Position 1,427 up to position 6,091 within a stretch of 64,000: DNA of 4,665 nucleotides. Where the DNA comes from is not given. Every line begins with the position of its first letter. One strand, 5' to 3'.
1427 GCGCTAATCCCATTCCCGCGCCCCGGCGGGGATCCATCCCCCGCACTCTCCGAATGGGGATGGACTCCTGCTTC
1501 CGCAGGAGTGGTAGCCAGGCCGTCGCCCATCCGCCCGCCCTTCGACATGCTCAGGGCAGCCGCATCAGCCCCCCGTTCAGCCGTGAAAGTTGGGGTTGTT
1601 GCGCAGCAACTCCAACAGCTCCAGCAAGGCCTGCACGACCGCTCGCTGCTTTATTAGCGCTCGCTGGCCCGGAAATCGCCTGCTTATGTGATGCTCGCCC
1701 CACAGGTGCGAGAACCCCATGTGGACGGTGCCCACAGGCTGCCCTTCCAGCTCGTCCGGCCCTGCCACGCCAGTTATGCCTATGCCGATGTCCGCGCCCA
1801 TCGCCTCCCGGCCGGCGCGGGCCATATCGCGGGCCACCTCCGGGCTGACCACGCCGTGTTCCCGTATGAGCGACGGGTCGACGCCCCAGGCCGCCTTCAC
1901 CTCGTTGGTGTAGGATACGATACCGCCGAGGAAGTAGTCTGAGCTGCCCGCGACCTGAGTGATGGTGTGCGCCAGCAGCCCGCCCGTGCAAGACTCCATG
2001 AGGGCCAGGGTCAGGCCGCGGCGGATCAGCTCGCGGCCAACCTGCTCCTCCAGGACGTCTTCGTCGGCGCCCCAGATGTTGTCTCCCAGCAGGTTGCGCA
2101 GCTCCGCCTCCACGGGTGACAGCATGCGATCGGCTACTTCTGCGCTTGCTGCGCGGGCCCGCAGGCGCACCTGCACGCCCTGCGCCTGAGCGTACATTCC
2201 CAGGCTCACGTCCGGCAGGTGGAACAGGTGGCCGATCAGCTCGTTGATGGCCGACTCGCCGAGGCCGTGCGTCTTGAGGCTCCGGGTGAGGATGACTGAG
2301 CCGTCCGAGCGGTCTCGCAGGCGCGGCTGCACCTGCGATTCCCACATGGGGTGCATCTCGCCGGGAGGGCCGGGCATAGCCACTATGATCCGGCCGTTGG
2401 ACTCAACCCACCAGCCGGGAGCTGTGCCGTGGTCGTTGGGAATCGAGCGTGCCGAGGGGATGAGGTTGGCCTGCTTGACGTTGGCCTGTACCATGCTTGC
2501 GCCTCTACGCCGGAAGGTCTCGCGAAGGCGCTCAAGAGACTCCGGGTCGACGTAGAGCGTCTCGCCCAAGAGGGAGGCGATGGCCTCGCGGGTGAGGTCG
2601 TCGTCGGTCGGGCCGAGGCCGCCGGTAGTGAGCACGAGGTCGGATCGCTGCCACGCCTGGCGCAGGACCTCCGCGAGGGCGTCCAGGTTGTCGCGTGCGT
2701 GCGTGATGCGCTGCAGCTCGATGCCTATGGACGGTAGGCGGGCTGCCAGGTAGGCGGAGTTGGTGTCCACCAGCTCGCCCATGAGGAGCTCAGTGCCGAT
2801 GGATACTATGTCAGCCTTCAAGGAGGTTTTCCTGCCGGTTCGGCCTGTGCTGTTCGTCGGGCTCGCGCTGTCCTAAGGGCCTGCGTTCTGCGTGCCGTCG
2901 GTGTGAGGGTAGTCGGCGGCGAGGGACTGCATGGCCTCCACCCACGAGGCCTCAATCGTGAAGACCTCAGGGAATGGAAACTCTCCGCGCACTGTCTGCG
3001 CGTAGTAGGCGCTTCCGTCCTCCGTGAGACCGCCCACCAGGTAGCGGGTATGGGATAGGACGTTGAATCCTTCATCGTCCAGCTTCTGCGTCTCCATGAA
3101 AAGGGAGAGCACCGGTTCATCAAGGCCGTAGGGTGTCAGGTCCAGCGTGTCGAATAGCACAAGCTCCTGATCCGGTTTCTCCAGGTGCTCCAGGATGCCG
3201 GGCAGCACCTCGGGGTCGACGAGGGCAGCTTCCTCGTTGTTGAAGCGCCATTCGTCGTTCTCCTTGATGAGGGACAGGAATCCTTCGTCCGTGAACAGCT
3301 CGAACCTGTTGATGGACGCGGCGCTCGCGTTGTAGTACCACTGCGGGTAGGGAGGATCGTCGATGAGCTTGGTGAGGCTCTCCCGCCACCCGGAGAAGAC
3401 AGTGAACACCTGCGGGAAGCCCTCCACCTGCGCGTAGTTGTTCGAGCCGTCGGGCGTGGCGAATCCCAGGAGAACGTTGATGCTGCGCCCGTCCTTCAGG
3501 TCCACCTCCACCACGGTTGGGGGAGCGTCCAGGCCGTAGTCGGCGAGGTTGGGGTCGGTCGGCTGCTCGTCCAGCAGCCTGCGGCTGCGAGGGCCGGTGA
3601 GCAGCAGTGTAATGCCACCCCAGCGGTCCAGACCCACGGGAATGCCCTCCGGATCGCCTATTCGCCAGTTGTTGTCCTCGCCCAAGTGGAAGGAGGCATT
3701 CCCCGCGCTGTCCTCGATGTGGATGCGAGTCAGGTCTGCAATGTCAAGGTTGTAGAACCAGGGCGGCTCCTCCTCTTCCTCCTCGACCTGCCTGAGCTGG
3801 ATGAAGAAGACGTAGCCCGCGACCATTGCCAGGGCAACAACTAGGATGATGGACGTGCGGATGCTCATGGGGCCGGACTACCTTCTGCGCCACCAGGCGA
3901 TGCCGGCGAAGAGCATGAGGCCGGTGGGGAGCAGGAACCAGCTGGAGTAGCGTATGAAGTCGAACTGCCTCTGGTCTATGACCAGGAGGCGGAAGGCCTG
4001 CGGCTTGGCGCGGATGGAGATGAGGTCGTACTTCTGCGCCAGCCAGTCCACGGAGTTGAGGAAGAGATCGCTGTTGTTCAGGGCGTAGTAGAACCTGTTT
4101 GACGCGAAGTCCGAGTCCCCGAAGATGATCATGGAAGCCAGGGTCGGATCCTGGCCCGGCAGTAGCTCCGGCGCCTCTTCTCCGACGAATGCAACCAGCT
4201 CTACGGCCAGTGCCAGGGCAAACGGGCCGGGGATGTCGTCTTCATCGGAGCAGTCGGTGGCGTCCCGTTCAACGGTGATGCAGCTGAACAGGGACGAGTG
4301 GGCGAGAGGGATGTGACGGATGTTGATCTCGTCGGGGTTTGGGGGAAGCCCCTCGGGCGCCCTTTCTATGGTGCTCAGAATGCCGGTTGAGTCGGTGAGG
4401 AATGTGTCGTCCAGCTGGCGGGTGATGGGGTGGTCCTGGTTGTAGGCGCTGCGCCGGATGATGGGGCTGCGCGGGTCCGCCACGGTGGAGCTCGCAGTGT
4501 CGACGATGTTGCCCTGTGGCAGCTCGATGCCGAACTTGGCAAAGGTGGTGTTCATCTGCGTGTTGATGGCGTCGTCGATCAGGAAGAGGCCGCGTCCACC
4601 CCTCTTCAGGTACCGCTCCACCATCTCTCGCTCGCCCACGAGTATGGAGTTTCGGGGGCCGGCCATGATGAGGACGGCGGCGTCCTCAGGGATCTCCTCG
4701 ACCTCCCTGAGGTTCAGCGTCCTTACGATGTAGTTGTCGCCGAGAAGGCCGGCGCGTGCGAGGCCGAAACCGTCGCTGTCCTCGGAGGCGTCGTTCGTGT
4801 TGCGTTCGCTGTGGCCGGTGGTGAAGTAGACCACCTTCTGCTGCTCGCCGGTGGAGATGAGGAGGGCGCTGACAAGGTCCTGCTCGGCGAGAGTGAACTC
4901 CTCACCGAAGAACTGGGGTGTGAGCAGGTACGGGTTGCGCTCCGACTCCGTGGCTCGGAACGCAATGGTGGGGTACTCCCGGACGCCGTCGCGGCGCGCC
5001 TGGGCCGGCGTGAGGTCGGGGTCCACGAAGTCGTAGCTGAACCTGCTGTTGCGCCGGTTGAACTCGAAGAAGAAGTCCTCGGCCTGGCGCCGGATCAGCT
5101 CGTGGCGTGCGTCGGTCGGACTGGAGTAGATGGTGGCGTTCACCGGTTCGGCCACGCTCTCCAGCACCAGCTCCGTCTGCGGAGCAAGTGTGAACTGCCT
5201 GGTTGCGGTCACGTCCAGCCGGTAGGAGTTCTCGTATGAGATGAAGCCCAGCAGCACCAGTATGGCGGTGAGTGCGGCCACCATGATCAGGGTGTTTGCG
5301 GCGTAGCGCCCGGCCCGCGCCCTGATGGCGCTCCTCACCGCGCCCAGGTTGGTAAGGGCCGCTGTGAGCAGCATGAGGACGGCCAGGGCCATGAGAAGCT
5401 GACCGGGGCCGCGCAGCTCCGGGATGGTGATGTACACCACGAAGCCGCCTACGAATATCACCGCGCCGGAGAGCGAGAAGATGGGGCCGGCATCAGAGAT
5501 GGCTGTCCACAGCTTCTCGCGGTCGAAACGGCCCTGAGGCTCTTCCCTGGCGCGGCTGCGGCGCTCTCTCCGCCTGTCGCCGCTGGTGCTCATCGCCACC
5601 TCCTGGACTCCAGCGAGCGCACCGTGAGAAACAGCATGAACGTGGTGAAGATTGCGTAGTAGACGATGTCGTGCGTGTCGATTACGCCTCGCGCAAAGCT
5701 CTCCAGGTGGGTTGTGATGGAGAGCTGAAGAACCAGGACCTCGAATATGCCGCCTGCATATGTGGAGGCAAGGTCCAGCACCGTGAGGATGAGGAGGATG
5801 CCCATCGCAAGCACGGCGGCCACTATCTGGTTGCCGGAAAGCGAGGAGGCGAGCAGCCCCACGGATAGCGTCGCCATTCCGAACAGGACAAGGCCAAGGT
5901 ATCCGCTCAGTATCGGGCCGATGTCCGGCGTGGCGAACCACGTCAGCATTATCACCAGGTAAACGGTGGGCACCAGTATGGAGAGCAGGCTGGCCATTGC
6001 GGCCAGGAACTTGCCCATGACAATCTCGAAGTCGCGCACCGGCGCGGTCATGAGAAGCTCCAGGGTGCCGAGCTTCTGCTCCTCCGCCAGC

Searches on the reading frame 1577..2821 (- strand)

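Call 27: search_protein_families(library=ncbifam, proteins=[window:1577-2821:-])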
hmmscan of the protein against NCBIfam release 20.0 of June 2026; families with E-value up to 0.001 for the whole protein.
window:1577-2821:- (414 aa): 17 families
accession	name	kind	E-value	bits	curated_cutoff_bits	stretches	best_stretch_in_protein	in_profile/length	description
NF001813.0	PRK00549.1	equivalog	1.7e-127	425.9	379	1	1-407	1-412/414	competence/damage-inducible protein A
TIGR00200.1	cinA_nterm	subfamily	5.2e-104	348.2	243.15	1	1-407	2-412/414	CinA family nicotinamide mononucleotide deamidase-related protein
NF002291.0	PRK01215.1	equivalog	2.1e-51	174.6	293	1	2-204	5-206/264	nicotinamide mononucleotide deamidase-related protein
NF002978.0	PRK03673.1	equivalog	1.5e-47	162.4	496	1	2-290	3-288/398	nicotinamide mononucleotide deamidase-related protein YfaY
TIGR00199.1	PncC_domain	subfamily_domain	3.6e-36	124.5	68.9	1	261-403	1-146/149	nicotinamide-nucleotide amidohydrolase family protein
NF002975.0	PRK03661.1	equivalog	2.4e-32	111.8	212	1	257-404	9-159/164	nicotinamide-nucleotide amidase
NF002977.0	PRK03670.1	equivalog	2.5e-29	102.4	305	1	1-171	1-179/252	competence damage-inducible protein A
TIGR00177.1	molyb_syn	domain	4.3e-27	94.9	85.35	1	1-166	2-148/148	molybdenum cofactor synthesis domain-containing protein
NF002972.0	PRK03657.1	equivalog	2e-19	70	201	1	256-407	19-172/175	2-oxo-tetronate isomerase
NF011068.0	PRK14498.1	equivalog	8.9e-12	43.9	534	1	5-84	198-277/647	molybdopterin biosynthesis protein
NF045515.2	Glp_gephyrin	equivalog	6.5e-10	38.3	475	1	4-84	185-265/403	molybdotransferase-like divisome protein Glp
NF007960.1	PRK10680.1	equivalog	2.1e-08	33.4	440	1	5-83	185-263/401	molybdopterin molybdotransferase MoeA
NF050098.1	MoeA_actino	exception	4e-08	32.4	560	1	4-73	185-254/400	molybdopterin molybdotransferase MoeA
NF002947.1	PRK03604.1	equivalog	3.2e-07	29.9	285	1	2-89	147-235/301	bifunctional molybdenum cofactor biosynthesis protein MoaC/MoaB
TIGR02667.1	moaB_proteo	equivalog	4.2e-06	26.5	222.4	1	19-89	21-93/163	molybdenum cofactor biosynthesis protein B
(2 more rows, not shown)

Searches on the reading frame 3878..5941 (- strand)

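Call 27: search_protein_families(library=ncbifam, proteins=[window:3878-5941:-])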
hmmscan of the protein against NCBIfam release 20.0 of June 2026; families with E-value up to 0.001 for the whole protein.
window:3878-5941:- (687 aa): 1 family
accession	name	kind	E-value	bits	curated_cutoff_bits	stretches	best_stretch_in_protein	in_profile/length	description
TIGR03521.1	GldG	equivalog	3.9e-13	48.9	389.85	1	222-309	5-93/552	gliding motility-associated ABC transporter substrate-binding protein GldG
